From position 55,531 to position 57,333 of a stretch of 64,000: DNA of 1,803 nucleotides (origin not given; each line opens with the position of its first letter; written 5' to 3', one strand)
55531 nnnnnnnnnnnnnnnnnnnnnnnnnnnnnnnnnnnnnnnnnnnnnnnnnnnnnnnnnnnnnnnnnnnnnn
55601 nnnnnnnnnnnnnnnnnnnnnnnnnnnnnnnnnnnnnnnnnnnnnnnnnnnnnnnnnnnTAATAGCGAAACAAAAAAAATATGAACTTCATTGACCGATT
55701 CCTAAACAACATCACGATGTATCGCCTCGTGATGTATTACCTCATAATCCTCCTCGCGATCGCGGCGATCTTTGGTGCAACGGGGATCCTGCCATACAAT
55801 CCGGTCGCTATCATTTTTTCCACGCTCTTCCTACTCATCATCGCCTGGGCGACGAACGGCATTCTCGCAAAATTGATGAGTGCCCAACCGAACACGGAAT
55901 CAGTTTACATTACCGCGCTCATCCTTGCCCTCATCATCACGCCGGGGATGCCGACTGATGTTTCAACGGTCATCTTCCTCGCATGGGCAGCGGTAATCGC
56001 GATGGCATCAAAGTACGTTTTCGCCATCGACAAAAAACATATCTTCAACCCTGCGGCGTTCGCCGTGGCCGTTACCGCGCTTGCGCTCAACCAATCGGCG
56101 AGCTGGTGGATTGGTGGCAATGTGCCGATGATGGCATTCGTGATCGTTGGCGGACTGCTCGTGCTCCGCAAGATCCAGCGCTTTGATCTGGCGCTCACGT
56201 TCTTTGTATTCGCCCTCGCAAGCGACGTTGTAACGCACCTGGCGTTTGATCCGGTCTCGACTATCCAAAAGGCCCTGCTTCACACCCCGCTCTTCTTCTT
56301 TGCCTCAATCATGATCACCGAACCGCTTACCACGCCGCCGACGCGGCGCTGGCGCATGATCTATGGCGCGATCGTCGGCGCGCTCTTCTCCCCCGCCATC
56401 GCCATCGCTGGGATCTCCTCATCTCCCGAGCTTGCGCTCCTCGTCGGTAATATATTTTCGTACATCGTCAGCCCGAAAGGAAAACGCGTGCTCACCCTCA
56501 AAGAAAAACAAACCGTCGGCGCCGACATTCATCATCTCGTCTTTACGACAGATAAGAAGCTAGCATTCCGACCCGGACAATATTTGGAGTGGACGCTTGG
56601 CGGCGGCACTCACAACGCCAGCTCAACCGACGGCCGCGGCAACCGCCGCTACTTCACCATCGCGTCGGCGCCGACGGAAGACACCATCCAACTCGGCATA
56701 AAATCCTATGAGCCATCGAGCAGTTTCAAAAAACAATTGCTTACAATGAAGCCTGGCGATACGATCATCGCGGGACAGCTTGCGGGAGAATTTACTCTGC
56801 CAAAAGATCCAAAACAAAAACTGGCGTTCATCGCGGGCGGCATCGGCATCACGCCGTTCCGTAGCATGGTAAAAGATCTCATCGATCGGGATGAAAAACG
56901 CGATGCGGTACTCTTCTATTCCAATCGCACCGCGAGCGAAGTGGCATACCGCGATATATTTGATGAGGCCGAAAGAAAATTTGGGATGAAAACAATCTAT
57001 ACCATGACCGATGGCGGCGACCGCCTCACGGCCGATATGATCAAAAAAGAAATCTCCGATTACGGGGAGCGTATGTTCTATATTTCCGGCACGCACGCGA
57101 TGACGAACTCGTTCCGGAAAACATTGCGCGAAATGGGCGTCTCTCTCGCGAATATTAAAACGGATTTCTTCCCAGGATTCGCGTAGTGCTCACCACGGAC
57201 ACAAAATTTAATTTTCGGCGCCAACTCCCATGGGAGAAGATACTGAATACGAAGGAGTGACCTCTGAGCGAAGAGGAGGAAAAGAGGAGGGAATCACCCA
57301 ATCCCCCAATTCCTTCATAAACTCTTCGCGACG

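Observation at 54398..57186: Three-gene flavin module: exported FMN-binding protein, ApbE and an RnfD-like membrane domain fused to an FNR-like reductase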

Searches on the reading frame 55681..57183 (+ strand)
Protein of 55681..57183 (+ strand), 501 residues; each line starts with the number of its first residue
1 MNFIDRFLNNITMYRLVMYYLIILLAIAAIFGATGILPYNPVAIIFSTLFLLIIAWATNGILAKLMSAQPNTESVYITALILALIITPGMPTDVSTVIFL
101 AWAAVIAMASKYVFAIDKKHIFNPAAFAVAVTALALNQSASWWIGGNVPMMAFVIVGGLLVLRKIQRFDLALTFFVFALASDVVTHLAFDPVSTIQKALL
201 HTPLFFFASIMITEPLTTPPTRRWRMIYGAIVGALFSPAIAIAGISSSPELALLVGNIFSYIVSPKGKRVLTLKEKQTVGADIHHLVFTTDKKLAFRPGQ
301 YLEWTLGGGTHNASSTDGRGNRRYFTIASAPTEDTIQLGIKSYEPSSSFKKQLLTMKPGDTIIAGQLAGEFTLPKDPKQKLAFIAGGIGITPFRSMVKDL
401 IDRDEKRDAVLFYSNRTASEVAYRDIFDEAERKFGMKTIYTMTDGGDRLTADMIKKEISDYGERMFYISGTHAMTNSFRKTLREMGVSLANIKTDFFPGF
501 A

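Call 3: search_protein_families(library=pfam, proteins=[window:55681-57183:+], max_evalue=1)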
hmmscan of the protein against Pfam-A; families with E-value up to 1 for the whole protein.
window:55681-57183:+ (501 aa): 5 families
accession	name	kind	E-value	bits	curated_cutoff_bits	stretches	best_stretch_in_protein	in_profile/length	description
PF00175.26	NAD_binding_1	-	6.5e-12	46.5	22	1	383-479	1-108/109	Oxidoreductase NAD-binding domain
PF03116.20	NQR2_RnfD_RnfE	-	3.5e-10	40.2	27.7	2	146-262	171-285/296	NQR2, RnfD, RnfE family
PF08030.17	NAD_binding_6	-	0.0004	20.9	22.2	1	380-421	3-49/156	Ferric reductase NAD binding domain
PF00970.30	FAD_binding_6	-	0.0015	19.3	21.1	1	271-363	2-89/99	Oxidoreductase FAD-binding domain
PF11131.13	PhrC_PhrF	-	0.12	12.4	25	1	21-36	6-21/38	Rap-phr extracellular signalling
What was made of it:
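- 55681..56475 (+): P3 N-terminal half (aa 1-265): polytopic RnfD/NqrB-like membrane domain. Call 3 (PF03116, 40.2 bits against a cut-off of 27.7).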

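Call 4: search_protein_families(library=ncbifam, proteins=[window:55681-57183:+], max_evalue=1)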
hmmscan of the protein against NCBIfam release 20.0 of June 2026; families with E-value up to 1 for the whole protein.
window:55681-57183:+ (501 aa): 32 families (the best 25 are shown)
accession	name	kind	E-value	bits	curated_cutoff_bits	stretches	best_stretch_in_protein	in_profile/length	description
NF009805.0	PRK13289.1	equivalog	1.1e-19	70.6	432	1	267-497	153-392/399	NO-inducible flavohemoprotein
TIGR02160.1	PA_CoA_Oxy5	hypoth_equivalog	4.7e-15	55.3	420.8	1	293-494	30-238/352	1,2-phenylacetyl-CoA epoxidase subunit PaaE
NF005963.0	PRK08051.1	equivalog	1e-14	54.4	230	1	278-497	13-230/233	NAD(P)H-flavin reductase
NF007964.0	PRK10684.1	equivalog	3.8e-13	49.1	383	1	282-497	23-237/333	NADH oxidoreductase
NF040810.1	BenC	equivalog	7.4e-12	45.1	430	1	288-495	126-328/333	benzoate 1,2-dioxygenase electron transfer component BenC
TIGR01941.1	nqrF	equivalog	7.6e-12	44.8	295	1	327-434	227-327/405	NADH:ubiquinone reductase (Na(+)-transporting) subunit F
NF045803.1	MethMoxFADbindMmoC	equivalog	3.6e-10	39.1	500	1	290-488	134-331/343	aromatic/alkene monooxygenase hydroxylase FAD-binding subunit MmoC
NF058606.1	GlBtMonoRdsGbcB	equivalog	4.4e-10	39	500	1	281-494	26-244/362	glycine betaine monooxygenase reductase subunit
NF040830.1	sulfhyd_ShyC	equivalog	2.8e-08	33.3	600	1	324-425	56-155/288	NAD(P)-dependent hydrogenase/sulfhydrogenase 2 subunit gamma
NF000796.0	PRK00054.1-1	equivalog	6.7e-08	32.1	224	1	291-433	24-143/254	dihydroorotate dehydrogenase electron transfer subunit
NF006220.0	PRK08345.1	subfamily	4e-07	29.6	395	1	292-443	39-180/294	cytochrome-c3 hydrogenase subunit gamma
NF052252.1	flav_redu_LuxG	exception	1.7e-06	27.4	340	1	277-420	9-144/232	flavin mononucleotide reductase LuxG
NF008178.0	PRK10926.1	equivalog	3.8e-06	26.3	390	1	309-437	36-165/248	ferredoxin--NADP(+) reductase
NF008822.0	PRK11872.1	equivalog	4.8e-06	25.8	402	1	288-489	129-327/341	anthranilate 1,2-dioxygenase electron transfer component AntC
NF002011.0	PRK00816.1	equivalog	2.7e-05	23.4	415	1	150-258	224-333/352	electron transport complex subunit RsxD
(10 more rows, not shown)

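Call 5: search_solved_structures(query=window:55681-57183:+, max_evalue=1, show_alignments=0)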
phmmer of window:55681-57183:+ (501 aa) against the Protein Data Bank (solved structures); distinct sequences matched with E-value up to 1: 118 (the best 60 are shown).
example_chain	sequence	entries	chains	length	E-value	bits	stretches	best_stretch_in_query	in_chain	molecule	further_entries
2xnc_A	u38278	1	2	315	1.2e-08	37.4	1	281-465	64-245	FERREDOXIN--NADP REDUCTASE, LEAF ISOZYME, CHLOROPLASTIC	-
2eix_A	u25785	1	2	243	9e-08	34.5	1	307-461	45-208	NADH-cytochrome b5 reductase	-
1gaq_A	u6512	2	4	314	9.3e-08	34.4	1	234-431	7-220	FERREDOXIN-NADP+ REDUCTASE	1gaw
1fdr_A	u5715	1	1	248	9.8e-08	34.4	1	302-437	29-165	FLAVODOXIN REDUCTASE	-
3w5u_A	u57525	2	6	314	1.1e-07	34.1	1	234-431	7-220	Ferredoxin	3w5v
8dos_A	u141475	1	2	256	3.8e-07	32.4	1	304-437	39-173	Flavodoxin/ferredoxin--NADP reductase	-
7qu3_A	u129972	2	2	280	6e-07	31.8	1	346-433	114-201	Na(+)-translocating NADH-quinone reductase subunit F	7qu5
1sm4_A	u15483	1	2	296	1.1e-06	30.9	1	281-433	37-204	chloroplast ferredoxin-NADP+ oxidoreductase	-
6o0a_A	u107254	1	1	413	1.2e-06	30.8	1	275-488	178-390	Flavohemoglobin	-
7qty_A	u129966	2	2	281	2.1e-06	30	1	350-497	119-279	Na(+)-translocating NADH-quinone reductase subunit F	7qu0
3mhp_A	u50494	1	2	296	2.4e-06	29.8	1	282-465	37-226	Ferredoxin--NADP reductase, leaf isozyme, chloroplastic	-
4af7_A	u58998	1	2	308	2.6e-06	29.7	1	281-465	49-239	FERREDOXIN--NADP REDUCTASE, LEAF ISOZYME, CHLOROPLASTIC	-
1qg0_A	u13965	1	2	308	2.6e-06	29.6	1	281-465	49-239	PROTEIN (FERREDOXIN:NADP+ REDUCTASE)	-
1qfy_A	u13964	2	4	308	2.6e-06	29.6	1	281-465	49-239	PROTEIN (FERREDOXIN: NADP+ REDUCTASE) | PROTEIN (FERREDOXIN:NADP+ REDUCTASE)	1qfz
1qga_A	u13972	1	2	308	2.6e-06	29.6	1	281-465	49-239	PROTEIN (FERREDOXIN:NADP+ REDUCTASE)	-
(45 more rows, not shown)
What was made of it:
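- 56482..57186 (+): P3 C-terminal half (aa 268-501): cytoplasmic FNR-like FAD/NAD(P)H reductase module (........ FAD motif at 56644-56673; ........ NAD(P)H motif at 56836-56859). Calls 3, 4 and 5 (PF00175 at 46.5 bits; FNR, NqrF and flavohemoglobin homologues).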

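Call 11: find_homologous_proteins(query=window:55681-57183:+, max_evalue=0.00001)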
Query window:55681-57183:+ (501 aa): 7797 proteins with E <= 0.00001 among 8000 candidates; the best 120 are listed.
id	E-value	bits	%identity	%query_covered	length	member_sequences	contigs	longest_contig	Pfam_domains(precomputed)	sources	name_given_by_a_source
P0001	0.0e+0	1105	100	100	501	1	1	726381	PF00175.27,PF03116.21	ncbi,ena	-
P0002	2.4e-280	948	84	100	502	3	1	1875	PF00175.27,PF03116.21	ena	-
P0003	2.2e-279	945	83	100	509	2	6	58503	PF00175.27,PF03116.21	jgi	jgi:ferredoxin-NADP reductase/Na+-translocating ferredoxin:NAD+ oxidoreductase RnfD subunit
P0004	1.9e-278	942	82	100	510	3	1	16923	PF00175.27,PF03116.21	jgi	jgi:ferredoxin-NADP reductase/Na+-translocating ferredoxin:NAD+ oxidoreductase RnfD subunit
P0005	4.2e-277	937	83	100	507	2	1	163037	PF00175.27,PF03116.21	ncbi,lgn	ncbi:MAG: RnfABCDGE type electron transport complex subunit D [Minisyncoccia bacterium]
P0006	4.8e-277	937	83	100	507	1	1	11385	PF00175.27,PF03116.21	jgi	-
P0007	1.1e-276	936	83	100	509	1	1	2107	PF00175.27,PF03116.21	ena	-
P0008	1.6e-276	936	82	100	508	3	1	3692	PF00175.27,PF03116.21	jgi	jgi:ferredoxin-NADP reductase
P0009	3.4e-275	931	82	100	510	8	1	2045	PF00175.27,PF03116.21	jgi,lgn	jgi:ferredoxin-NADP reductase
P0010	5.0e-275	931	81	100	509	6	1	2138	PF00175.27,PF03116.21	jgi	-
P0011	1.4e-271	919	82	100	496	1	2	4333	PF00175.27,PF03116.21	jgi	-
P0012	1.7e-271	919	82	100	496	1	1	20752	PF00175.27,PF03116.21,PF00970.31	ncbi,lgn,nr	ncbi:MAG TPA: RnfABCDGE type electron transport complex subunit D [Candidatus Paceibacterota bacteri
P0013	2.2e-271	919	81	100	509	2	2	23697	PF00175.27,PF03116.21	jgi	jgi:ferredoxin-NADP reductase/Na+-translocating ferredoxin:NAD+ oxidoreductase RnfD subunit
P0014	1.3e-270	916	80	100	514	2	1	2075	PF00175.27,PF03116.21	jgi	jgi:ferredoxin-NADP reductase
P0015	1.6e-269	912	82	100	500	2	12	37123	PF00175.27,PF03116.21,PF00970.31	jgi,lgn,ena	-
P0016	3.5e-269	911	80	100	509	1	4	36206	PF00175.27,PF03116.21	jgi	jgi:ferredoxin-NADP reductase/Na+-translocating ferredoxin:NAD+ oxidoreductase RnfD subunit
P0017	1.1e-266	903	80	100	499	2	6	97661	PF00175.27,PF03116.21,PF00970.31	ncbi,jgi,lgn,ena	-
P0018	2.6e-266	902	82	98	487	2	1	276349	PF00175.27,PF03116.21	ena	-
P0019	6.1e-266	901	81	100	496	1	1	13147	PF00175.27,PF03116.21,PF00970.31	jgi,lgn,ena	jgi:ferredoxin-NADP reductase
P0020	5.5e-265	898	82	98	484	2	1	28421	PF00175.27,PF03116.21,PF00970.31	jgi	jgi:ferredoxin-NADP reductase/Na+-translocating ferredoxin:NAD+ oxidoreductase RnfD subunit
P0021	8.6e-265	897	80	100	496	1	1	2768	PF00175.27,PF03116.21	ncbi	-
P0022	2.3e-264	895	78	100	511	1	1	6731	PF00175.27,PF03116.21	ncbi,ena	-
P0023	3.3e-264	895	78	100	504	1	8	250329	PF00175.27,PF03116.21,PF08030.18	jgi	jgi:ferredoxin-NADP reductase/Na+-translocating ferredoxin:NAD+ oxidoreductase RnfD subunit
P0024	3.2e-263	892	79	100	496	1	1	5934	PF00175.27,PF03116.21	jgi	-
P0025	3.1e-262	888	77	100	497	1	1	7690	PF00175.27,PF03116.21,PF00970.31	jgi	jgi:ferredoxin-NADP reductase/Na+-translocating ferredoxin:NAD+ oxidoreductase RnfD subunit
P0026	1.2e-261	886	79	100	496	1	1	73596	PF00175.27,PF03116.21,PF00970.31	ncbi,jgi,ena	ncbi:MAG TPA: RnfABCDGE type electron transport complex subunit D [Candidatus Paceibacterota bacteri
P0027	1.7e-261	886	79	100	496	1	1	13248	PF00175.27,PF03116.21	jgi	jgi:ferredoxin-NADP reductase/Na+-translocating ferredoxin:NAD+ oxidoreductase RnfD subunit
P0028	4.6e-259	878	79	100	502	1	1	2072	PF00175.27,PF03116.21,PF00970.31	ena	-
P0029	8.1e-258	874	78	100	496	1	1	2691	PF00175.27,PF03116.21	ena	-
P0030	9.1e-258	874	79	100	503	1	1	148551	PF00175.27,PF03116.21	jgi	jgi:ferredoxin-NADP reductase/Na+-translocating ferredoxin:NAD+ oxidoreductase RnfD subunit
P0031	1.6e-257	873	77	100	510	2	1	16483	PF00175.27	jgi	-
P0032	7.2e-257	871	78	100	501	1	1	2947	PF00175.27,PF03116.21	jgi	jgi:ferredoxin-NADP reductase/Na+-translocating ferredoxin:NAD+ oxidoreductase RnfD subunit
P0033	6.0e-256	868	77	100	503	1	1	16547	PF00175.27,PF03116.21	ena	-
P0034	2.3e-251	853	77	100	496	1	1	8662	PF00175.27,PF03116.21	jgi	jgi:glycine betaine catabolism B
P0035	2.9e-251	852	76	100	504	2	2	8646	PF00175.27,PF03116.21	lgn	-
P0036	8.3e-251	851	76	100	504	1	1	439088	PF00175.27,PF03116.21,PF00970.31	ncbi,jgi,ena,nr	ncbi:MAG TPA: RnfABCDGE type electron transport complex subunit D [Candidatus Paceibacterota bacteri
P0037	6.3e-249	845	75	100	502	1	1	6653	PF00175.27,PF03116.21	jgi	jgi:glycine betaine catabolism B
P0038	1.1e-245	834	81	90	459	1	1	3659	PF00175.27,PF03116.21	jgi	jgi:ferredoxin-NADP reductase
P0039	1.8e-245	833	74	100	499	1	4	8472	PF00175.27,PF03116.21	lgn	-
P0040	1.3e-240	817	73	100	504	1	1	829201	PF00175.27,PF03116.21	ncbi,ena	-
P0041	1.3e-240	817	73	100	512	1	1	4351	PF00175.27,PF03116.21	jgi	jgi:glycine betaine catabolism B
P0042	2.1e-237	807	73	100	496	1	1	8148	PF00175.27,PF03116.21,PF00970.31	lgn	-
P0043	1.4e-235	801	71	100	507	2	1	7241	PF00175.27,PF03116.21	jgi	jgi:ferredoxin-NADP reductase/Na+-translocating ferredoxin:NAD+ oxidoreductase RnfD subunit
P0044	1.4e-231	787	68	100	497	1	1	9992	PF00175.27,PF03116.21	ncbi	-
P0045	8.4e-231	785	69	100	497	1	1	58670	PF00175.27,PF03116.21,PF08030.18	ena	-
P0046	1.4e-228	778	69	100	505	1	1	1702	PF00175.27,PF03116.21,PF00970.31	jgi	jgi:ferredoxin-NADP reductase/Na+-translocating ferredoxin:NAD+ oxidoreductase RnfD subunit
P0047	5.5e-226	769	68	100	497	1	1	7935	PF00175.27,PF03116.21,PF00970.31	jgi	jgi:ferredoxin-NADP reductase/Na+-translocating ferredoxin:NAD+ oxidoreductase RnfD subunit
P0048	3.7e-225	766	69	100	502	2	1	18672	PF00175.27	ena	-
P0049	4.7e-225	766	68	100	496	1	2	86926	PF00175.27,PF03116.21,PF00970.31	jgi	jgi:ferredoxin-NADP reductase/Na+-translocating ferredoxin:NAD+ oxidoreductase RnfD subunit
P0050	1.2e-224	765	70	98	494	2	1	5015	PF00175.27,PF03116.21,PF00970.31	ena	-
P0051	3.5e-224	763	69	100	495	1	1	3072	PF00175.27,PF03116.21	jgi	jgi:ferredoxin-NADP reductase/Na+-translocating ferredoxin:NAD+ oxidoreductase RnfD subunit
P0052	3.3e-222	756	68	100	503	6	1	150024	PF00175.27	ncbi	-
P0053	8.3e-220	749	67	100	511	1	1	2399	PF00175.27,PF03116.21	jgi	jgi:ferredoxin-NADP reductase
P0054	1.8e-219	747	68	100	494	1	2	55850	PF00175.27,PF03116.21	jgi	jgi:ferredoxin-NADP reductase/Na+-translocating ferredoxin:NAD+ oxidoreductase RnfD subunit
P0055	6.5e-219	746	67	100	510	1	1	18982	PF00175.27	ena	-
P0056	1.7e-218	744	67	100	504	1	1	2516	PF00175.27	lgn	-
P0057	3.9e-216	736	66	100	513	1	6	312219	PF00175.27,PF03116.21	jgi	jgi:ferredoxin-NADP reductase/Na+-transporting NADH:ubiquinone oxidoreductase subunit NqrB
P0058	4.5e-216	736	65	100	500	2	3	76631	PF00175.27,PF03116.21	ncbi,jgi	jgi:ferredoxin-NADP reductase/Na+-transporting NADH:ubiquinone oxidoreductase subunit NqrB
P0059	5.4e-216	736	66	100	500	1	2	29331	PF00175.27,PF03116.21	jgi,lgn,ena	jgi:ferredoxin-NADP reductase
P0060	6.8e-216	736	67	100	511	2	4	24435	PF00175.27,PF03116.21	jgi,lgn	jgi:ferredoxin-NADP reductase/Na+-translocating ferredoxin:NAD+ oxidoreductase RnfD subunit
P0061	1.6e-215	734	65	100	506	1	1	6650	PF00175.27,PF03116.21,PF00970.31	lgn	-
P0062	5.2e-215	733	66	100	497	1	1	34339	PF00175.27,PF03116.21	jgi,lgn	-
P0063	2.0e-214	731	64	100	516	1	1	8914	PF00175.27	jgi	jgi:ferredoxin-NADP reductase/Na+-translocating ferredoxin:NAD+ oxidoreductase RnfD subunit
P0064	2.5e-214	730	65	100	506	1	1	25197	PF00175.27,PF03116.21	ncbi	-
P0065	1.7e-212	724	65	100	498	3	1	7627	PF00175.27,PF03116.21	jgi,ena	-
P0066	5.6e-212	723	66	99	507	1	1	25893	PF00175.27,PF03116.21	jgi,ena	-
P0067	5.9e-212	723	66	100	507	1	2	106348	PF00175.27,PF03116.21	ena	-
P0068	6.6e-212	722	65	100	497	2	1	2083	PF00175.27,PF03116.21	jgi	jgi:glycine betaine catabolism B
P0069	2.8e-211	720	65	100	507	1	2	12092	PF00175.27,PF03116.21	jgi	jgi:ferredoxin-NADP reductase/Na+-translocating ferredoxin:NAD+ oxidoreductase RnfD subunit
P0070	7.9e-211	719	65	99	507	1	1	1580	PF00175.27,PF03116.21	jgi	-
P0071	1.0e-209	715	65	100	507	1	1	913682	PF00175.27,PF03116.21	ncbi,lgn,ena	-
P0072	1.5e-209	715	65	100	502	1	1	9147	PF00175.27,PF03116.21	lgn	-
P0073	6.5e-208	709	63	100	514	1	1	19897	PF00175.27,PF03116.21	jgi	jgi:glycine betaine catabolism B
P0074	2.2e-207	708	64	99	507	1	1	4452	PF00175.27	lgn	-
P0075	5.0e-207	706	64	100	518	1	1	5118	PF00175.27,PF03116.21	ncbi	-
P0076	4.7e-205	700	63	100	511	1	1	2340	PF00175.27,PF03116.21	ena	-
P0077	6.0e-205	700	63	100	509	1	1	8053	PF00175.27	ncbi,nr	ncbi:MAG: RnfABCDGE type electron transport complex subunit D [Candidatus Pacebacteria bacterium]|nr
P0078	7.6e-205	699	63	99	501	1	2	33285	PF00175.27,PF03116.21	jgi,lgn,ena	jgi:ferredoxin-NADP reductase/Na+-translocating ferredoxin:NAD+ oxidoreductase RnfD subunit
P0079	1.9e-204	698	62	100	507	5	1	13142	PF00175.27,PF03116.21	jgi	-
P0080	2.4e-204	698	64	100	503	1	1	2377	PF00175.27,PF03116.21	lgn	-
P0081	2.7e-203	694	63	100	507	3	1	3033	PF00175.27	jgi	jgi:glycine betaine catabolism B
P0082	4.3e-202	690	62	100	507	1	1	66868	PF00175.27,PF03116.21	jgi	jgi:ferredoxin-NADP reductase/Na+-translocating ferredoxin:NAD+ oxidoreductase RnfD subunit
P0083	1.6e-200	685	60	100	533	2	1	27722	PF00175.27,PF03116.21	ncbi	-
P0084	3.3e-200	684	62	100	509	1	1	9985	PF00175.27,PF03116.21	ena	-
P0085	6.1e-200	683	62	100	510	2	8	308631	PF00175.27,PF03116.21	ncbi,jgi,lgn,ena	ncbi:MAG: RnfABCDGE type electron transport complex subunit D [Minisyncoccia bacterium]|jgi:ferredox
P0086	2.0e-199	681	61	100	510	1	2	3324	PF00175.27,PF03116.21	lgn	-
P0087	2.6e-199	681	61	100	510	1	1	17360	PF00175.27,PF03116.21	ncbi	-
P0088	1.2e-198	679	61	99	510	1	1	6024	PF00175.27,PF03116.21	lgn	-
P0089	2.1e-198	678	62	97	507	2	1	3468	PF00175.27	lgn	-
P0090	2.3e-198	678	63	100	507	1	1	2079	PF00175.27,PF03116.21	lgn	-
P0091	2.7e-197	674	61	100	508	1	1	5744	PF00175.27,PF03116.21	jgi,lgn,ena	-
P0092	3.3e-197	674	62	100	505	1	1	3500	PF00175.27,PF03116.21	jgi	jgi:ferredoxin-NADP reductase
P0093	9.4e-197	673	60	100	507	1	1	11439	PF00175.27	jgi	jgi:glycine betaine catabolism B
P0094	1.3e-196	672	62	100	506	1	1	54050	PF00175.27,PF03116.21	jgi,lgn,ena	-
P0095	5.1e-196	670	61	100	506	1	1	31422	PF00175.27,PF03116.21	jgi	jgi:glycine betaine catabolism B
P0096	1.0e-195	669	60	100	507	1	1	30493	PF00175.27,PF03116.21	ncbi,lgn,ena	-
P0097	2.6e-195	668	61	99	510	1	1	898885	PF00175.27,PF03116.21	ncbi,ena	-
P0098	1.1e-194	666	61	100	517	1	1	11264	PF00175.27,PF03116.21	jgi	jgi:ferredoxin-NADP reductase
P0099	3.3e-194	664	60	100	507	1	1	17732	PF00175.27,PF03116.21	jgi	jgi:ferredoxin-NADP reductase/Na+-translocating ferredoxin:NAD+ oxidoreductase RnfD subunit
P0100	2.6e-193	661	59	100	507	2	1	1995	PF00175.27,PF03116.21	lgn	-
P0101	5.6e-193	660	61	100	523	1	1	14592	PF00175.27,PF03116.21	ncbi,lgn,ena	-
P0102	7.2e-193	660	60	100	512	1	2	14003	PF00175.27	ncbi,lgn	-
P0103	8.9e-193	659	60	100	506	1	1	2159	PF00175.27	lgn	-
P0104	1.3e-192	659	56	100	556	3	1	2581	PF00175.27,PF03116.21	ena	-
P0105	2.2e-192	658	60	100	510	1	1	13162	PF00175.27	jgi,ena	-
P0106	3.7e-192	657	60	100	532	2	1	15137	PF00175.27,PF03116.21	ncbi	-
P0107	5.2e-192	657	59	100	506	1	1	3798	PF00175.27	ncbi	-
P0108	2.2e-191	655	59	100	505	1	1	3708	PF00175.27,PF03116.21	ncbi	-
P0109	2.6e-191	655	60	100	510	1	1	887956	PF00175.27,PF03116.21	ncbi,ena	-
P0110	3.7e-191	654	59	100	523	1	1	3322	PF00175.27,PF03116.21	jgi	jgi:ferredoxin-NADP reductase/Na+-translocating ferredoxin:NAD+ oxidoreductase RnfD subunit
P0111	4.7e-191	654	59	100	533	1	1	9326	PF00175.27,PF03116.21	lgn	-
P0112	5.2e-191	654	59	100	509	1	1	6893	PF00175.27,PF03116.21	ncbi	-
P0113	6.6e-191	653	60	100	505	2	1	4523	PF00175.27,PF03116.21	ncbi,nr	ncbi:MAG TPA: RnfABCDGE type electron transport complex subunit D [Candidatus Paceibacterota bacteri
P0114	1.5e-190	652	60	100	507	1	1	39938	PF00175.27,PF03116.21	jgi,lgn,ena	-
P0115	1.9e-190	652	59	100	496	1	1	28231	PF00175.27,PF03116.21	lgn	-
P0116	2.3e-190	651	59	100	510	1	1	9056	PF00175.27,PF03116.21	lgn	-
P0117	2.8e-190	651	58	100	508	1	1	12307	PF00175.27,PF03116.21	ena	-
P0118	3.6e-190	651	60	100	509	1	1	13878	PF00175.27,PF03116.21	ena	-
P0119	1.1e-189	649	59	100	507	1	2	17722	PF00175.27,PF03116.21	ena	-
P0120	2.1e-189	648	58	100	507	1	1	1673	PF00175.27,PF03116.21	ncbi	-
